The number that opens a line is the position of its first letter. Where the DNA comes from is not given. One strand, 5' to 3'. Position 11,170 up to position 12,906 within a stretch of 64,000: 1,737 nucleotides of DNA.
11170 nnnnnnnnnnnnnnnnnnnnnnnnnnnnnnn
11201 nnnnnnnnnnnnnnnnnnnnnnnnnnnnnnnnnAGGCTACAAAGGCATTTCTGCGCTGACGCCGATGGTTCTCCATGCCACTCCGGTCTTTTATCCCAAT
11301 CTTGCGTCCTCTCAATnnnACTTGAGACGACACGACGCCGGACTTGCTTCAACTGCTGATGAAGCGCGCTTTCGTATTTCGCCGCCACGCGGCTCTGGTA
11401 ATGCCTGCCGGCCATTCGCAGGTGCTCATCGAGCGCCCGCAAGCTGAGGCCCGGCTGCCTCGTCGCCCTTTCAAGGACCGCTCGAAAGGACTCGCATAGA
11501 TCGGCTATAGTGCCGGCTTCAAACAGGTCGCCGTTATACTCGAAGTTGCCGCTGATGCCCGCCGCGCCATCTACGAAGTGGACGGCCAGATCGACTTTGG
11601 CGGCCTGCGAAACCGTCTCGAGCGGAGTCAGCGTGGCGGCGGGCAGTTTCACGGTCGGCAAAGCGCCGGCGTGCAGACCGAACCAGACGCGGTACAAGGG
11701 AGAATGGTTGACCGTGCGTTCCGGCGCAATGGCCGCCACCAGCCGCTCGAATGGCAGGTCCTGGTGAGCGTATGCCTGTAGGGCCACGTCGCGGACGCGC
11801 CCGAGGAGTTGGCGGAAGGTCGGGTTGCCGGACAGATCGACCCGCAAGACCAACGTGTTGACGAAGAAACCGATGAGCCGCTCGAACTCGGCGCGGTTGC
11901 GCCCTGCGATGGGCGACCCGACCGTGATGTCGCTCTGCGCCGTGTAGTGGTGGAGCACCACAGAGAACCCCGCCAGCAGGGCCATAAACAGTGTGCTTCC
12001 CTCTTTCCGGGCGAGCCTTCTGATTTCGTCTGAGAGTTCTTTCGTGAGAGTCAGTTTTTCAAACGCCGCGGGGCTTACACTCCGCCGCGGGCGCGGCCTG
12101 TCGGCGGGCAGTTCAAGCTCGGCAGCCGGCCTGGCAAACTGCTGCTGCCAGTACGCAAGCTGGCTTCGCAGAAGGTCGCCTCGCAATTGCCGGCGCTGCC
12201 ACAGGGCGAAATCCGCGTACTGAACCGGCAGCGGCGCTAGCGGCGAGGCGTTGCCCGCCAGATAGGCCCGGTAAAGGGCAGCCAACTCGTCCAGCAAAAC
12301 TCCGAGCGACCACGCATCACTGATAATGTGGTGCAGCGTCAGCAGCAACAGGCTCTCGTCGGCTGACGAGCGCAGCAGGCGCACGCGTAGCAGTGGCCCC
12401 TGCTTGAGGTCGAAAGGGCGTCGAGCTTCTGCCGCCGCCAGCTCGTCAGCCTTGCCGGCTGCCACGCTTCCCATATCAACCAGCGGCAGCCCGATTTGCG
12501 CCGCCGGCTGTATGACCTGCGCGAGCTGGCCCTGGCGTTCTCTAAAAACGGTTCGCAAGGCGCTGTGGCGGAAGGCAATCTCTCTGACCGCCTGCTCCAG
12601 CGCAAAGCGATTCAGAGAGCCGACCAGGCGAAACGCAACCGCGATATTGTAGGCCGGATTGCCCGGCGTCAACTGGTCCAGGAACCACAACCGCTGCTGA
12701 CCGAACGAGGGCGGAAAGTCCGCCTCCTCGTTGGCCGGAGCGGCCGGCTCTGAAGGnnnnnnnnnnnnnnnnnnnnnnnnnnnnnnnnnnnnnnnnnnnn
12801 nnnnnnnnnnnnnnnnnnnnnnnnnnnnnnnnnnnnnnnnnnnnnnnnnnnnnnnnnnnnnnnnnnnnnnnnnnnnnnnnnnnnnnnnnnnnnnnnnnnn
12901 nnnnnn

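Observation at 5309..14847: Unusual priming logic: FAAL-ACP-C followed by a stand-alone FkbH-like protein and a first module whose C domain has AAxxxDS instead of HHxxxDG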

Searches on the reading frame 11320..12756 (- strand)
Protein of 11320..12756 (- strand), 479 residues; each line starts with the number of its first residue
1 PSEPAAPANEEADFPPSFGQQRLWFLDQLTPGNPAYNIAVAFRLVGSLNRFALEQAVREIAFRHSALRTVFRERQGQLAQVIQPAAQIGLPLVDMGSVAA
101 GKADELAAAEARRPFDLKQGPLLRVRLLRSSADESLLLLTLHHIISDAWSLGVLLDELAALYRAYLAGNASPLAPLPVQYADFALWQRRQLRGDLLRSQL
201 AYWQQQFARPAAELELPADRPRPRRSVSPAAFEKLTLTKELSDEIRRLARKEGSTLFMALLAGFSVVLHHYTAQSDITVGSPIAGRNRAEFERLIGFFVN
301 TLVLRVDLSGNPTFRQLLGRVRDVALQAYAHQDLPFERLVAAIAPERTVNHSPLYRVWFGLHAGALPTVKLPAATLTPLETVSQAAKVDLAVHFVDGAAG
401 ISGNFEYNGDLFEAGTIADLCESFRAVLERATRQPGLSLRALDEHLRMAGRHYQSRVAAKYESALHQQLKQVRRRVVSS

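Call 78: find_homologous_proteins(query=window:11320-12756:-)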
Query seq(479 aa) (479 aa): 6296 proteins with E <= 0.001 among 8000 candidates; the best 120 are listed.
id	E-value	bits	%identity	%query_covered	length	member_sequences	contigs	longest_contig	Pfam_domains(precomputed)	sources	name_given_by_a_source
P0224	3.5e-180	618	62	97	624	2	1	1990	PF00668.26,PF00550.32,PF23297.2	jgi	jgi:hypothetical protein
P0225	4.8e-164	565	48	89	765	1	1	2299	PF00668.26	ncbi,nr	ncbi:MAG: condensation domain-containing protein, partial [Chloroflexota bacterium]|nr:condensation 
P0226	6.1e-162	558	46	88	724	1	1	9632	PF00668.26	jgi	jgi:non-ribosomal peptide synthetase component F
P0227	1.1e-154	534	46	70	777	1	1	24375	PF00668.26,PF00550.32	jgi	jgi:non-ribosomal peptide synthetase component F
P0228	1.8e-154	533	46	91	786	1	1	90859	PF00668.26,PF00550.32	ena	-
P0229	1.2e-142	494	52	74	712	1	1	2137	PF00668.26,PF00550.32,PF13193.13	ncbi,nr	ncbi:MAG TPA: condensation domain-containing protein, partial [Thermoanaerobaculia bacterium]|nr:con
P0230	3.5e-140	486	50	99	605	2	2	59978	PF00668.26,PF00550.32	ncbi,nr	ncbi:hypothetical protein H6G63_28895 [Leptolyngbya sp. FACHB-402]|nr:hypothetical protein [Leptolyn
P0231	2.3e-138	480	50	96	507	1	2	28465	PF00668.26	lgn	-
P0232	7.6e-135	468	49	97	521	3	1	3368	PF00668.26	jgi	-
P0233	5.5e-134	466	47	97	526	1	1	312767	PF00668.26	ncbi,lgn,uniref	ncbi:condensation domain-containing protein [Nostoc sp.]|uniref:condensation domain-containing prote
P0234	6.4e-134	465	46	89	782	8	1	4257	PF00668.26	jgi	jgi:hypothetical protein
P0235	9.6e-134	465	48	100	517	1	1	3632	PF00668.26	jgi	-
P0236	9.0e-133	462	51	90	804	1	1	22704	PF00668.26,PF00501.35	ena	-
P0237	1.0e-132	461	50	71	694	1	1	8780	PF00668.26,PF00550.32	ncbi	ncbi:MAG: condensation protein, partial [Acidobacteria bacterium]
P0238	3.5e-132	460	49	99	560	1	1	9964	PF00668.26,PF00550.32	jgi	jgi:NRPS condensation-like uncharacterized protein/acyl carrier protein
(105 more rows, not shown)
